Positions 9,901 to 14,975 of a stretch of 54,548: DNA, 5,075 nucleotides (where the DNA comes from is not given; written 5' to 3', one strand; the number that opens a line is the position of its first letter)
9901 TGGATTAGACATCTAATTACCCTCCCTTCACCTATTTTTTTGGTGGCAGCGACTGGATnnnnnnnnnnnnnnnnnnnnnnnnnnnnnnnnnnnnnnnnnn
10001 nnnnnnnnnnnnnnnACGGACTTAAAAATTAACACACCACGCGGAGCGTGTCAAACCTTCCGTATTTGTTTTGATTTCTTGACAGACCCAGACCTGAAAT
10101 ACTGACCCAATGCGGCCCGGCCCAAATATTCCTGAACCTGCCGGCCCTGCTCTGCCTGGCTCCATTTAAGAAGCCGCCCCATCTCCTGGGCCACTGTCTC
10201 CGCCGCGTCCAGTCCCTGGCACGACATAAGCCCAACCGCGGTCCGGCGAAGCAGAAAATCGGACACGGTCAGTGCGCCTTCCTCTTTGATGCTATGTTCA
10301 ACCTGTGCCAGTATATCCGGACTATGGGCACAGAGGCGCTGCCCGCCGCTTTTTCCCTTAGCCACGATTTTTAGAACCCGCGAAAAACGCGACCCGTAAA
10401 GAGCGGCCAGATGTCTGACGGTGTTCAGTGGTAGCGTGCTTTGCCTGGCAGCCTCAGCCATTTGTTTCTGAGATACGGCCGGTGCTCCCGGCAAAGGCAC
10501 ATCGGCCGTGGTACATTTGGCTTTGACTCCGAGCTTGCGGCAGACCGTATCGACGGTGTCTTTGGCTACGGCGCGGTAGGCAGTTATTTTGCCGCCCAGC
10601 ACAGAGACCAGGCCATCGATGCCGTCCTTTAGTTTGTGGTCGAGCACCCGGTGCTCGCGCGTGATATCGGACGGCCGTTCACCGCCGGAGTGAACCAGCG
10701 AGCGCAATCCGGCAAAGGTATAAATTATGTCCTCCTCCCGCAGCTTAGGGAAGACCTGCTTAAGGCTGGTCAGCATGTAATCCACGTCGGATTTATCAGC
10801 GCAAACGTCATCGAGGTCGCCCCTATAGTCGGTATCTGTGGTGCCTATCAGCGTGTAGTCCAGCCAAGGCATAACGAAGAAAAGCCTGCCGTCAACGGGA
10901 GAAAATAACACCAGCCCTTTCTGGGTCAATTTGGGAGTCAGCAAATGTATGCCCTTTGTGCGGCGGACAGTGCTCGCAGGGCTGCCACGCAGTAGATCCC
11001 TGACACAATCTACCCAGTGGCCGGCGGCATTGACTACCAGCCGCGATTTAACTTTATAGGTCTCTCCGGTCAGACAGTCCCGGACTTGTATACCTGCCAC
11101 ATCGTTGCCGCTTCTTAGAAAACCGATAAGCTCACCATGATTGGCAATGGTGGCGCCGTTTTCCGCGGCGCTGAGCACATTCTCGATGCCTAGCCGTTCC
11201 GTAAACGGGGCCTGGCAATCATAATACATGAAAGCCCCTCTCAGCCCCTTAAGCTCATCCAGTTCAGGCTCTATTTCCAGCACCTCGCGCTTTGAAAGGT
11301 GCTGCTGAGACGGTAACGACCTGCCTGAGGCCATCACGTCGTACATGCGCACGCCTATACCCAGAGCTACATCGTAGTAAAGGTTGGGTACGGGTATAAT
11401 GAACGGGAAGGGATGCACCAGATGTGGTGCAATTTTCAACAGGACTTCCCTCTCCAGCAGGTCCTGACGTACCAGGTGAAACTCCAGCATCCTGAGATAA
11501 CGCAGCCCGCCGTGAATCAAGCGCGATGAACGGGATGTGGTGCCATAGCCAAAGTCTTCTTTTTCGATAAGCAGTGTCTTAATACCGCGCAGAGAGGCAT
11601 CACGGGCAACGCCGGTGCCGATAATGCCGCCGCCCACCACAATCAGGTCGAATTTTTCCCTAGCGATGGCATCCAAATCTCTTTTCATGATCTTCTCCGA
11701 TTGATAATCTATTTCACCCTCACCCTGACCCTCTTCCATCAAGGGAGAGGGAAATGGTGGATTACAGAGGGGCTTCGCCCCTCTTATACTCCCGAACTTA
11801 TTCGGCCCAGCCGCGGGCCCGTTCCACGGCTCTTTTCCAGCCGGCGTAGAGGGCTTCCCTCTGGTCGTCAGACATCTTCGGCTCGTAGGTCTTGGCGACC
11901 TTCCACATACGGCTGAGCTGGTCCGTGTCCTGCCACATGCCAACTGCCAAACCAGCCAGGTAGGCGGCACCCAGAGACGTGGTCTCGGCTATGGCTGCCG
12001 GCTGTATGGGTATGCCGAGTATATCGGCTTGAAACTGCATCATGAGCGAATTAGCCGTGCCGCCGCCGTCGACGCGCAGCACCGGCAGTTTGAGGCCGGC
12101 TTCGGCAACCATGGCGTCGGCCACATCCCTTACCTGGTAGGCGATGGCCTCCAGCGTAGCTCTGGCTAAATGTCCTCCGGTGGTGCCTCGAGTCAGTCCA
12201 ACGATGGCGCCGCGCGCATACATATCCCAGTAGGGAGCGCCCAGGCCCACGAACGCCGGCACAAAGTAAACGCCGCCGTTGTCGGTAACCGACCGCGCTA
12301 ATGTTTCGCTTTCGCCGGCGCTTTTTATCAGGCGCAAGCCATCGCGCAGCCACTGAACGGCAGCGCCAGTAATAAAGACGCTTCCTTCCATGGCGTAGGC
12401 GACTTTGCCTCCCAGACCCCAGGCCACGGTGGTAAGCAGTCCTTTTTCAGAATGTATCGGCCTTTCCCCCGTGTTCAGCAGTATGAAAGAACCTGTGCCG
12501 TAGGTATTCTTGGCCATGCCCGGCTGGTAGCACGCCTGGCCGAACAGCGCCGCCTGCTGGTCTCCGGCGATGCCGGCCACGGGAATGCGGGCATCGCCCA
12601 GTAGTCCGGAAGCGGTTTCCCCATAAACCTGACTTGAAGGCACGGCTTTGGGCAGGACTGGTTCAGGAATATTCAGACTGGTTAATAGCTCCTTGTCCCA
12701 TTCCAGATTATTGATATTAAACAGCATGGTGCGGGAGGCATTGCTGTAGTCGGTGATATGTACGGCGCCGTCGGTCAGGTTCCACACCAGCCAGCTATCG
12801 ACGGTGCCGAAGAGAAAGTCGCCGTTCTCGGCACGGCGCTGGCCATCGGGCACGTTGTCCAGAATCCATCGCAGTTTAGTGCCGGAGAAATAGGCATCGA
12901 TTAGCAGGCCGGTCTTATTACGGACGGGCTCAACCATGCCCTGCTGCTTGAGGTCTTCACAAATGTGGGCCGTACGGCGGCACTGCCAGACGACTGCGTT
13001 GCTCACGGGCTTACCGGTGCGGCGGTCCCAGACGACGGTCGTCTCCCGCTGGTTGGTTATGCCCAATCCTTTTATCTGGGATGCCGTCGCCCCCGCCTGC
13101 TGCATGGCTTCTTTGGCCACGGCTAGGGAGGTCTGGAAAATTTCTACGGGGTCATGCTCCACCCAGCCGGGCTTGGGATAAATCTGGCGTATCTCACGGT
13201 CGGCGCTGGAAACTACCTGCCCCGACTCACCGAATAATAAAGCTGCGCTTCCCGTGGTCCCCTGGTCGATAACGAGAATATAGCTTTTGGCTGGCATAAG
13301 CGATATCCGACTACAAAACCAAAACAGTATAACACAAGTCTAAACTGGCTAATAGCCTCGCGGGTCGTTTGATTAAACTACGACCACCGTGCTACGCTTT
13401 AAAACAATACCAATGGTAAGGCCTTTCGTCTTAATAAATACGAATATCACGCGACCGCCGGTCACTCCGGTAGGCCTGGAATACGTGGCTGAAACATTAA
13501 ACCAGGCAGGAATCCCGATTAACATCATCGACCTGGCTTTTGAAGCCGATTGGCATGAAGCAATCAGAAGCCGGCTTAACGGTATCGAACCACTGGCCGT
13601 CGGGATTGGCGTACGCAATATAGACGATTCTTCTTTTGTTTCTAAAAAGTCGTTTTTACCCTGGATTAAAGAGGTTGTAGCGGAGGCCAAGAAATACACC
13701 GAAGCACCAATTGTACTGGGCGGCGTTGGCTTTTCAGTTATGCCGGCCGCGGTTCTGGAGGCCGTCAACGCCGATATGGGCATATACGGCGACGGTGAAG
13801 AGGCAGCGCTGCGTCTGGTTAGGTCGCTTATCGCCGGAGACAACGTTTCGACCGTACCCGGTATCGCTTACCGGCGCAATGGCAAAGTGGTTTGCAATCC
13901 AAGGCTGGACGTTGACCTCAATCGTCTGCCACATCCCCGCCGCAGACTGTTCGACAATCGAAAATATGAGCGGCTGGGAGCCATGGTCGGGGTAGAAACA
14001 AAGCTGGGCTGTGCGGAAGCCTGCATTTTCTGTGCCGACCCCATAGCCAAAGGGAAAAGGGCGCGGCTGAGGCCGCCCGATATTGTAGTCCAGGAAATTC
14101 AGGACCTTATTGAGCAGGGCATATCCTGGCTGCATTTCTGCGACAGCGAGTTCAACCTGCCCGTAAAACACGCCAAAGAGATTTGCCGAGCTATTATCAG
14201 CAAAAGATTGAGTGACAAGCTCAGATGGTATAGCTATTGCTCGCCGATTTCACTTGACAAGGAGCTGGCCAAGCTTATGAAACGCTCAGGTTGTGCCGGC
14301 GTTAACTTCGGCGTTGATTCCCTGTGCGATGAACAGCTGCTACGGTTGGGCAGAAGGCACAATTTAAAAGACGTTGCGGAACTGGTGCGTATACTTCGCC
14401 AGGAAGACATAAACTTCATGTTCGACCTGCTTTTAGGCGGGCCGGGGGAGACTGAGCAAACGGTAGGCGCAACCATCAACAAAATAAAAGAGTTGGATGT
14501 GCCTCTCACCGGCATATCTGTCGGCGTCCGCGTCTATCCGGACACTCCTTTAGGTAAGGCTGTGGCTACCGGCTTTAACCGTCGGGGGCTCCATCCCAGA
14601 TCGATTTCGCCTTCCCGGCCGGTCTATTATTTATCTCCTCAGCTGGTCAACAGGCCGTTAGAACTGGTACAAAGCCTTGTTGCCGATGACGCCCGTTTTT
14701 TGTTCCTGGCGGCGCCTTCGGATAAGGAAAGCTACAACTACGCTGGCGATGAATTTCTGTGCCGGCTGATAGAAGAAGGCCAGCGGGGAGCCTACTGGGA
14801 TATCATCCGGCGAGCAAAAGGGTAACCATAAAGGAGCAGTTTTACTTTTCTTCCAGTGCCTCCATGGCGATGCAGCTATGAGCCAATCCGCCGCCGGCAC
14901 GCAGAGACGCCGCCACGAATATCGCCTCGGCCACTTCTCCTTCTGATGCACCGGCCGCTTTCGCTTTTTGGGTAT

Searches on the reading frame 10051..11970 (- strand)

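Call 43: search_protein_families(library=pfam, proteins=[window:10051-11970:-], max_evalue=0.00001)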
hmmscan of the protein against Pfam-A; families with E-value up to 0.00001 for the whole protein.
window:10051-11970:- (639 aa): 2 families
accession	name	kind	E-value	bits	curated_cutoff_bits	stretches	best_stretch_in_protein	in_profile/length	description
PF01266.30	DAO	-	2.2e-49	169.3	27.9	1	108-464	1-351/353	FAD dependent oxidoreductase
PF16901.10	DAO_C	-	5.6e-27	94.5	31.4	1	486-607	1-125/126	C-terminal domain of alpha-glycerophosphate oxidase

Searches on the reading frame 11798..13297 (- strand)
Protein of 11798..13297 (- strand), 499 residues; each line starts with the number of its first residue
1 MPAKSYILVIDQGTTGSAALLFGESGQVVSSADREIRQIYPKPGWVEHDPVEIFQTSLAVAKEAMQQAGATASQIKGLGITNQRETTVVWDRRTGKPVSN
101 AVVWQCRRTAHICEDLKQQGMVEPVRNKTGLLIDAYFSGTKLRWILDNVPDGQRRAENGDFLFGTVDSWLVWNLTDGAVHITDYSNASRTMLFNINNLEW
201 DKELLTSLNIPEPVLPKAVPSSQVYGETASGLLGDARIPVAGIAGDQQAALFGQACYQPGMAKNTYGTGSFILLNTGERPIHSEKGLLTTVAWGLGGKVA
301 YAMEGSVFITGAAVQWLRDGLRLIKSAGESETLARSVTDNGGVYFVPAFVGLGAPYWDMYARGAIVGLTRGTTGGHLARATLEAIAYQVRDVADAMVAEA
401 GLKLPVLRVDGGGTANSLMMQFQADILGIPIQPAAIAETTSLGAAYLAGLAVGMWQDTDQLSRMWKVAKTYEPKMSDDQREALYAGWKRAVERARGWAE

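Call 43: search_protein_families(library=pfam, proteins=[window:11798-13297:-], max_evalue=0.00001)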
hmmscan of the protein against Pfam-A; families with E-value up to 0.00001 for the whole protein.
window:11798-13297:- (499 aa): 2 families
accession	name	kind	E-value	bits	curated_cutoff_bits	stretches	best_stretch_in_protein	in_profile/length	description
PF00370.27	FGGY_N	-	1.1e-81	274.5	28.8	1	6-253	1-245/245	FGGY family of carbohydrate kinases, N-terminal domain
PF02782.22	FGGY_C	-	2.8e-45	155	27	1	263-451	2-197/198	FGGY family of carbohydrate kinases, C-terminal domain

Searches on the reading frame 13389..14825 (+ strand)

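Call 43: search_protein_families(library=pfam, proteins=[window:13389-14825:+], max_evalue=0.00001)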
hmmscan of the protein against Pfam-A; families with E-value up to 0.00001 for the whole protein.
window:13389-14825:+ (478 aa): 2 families
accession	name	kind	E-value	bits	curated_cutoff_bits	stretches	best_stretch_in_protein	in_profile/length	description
PF04055.27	Radical_SAM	-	3.5e-22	79.8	29.5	1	206-365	5-165/166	Radical SAM superfamily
PF02310.24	B12-binding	-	1.7e-12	47.6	32.1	1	25-142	12-119/121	B12 binding domain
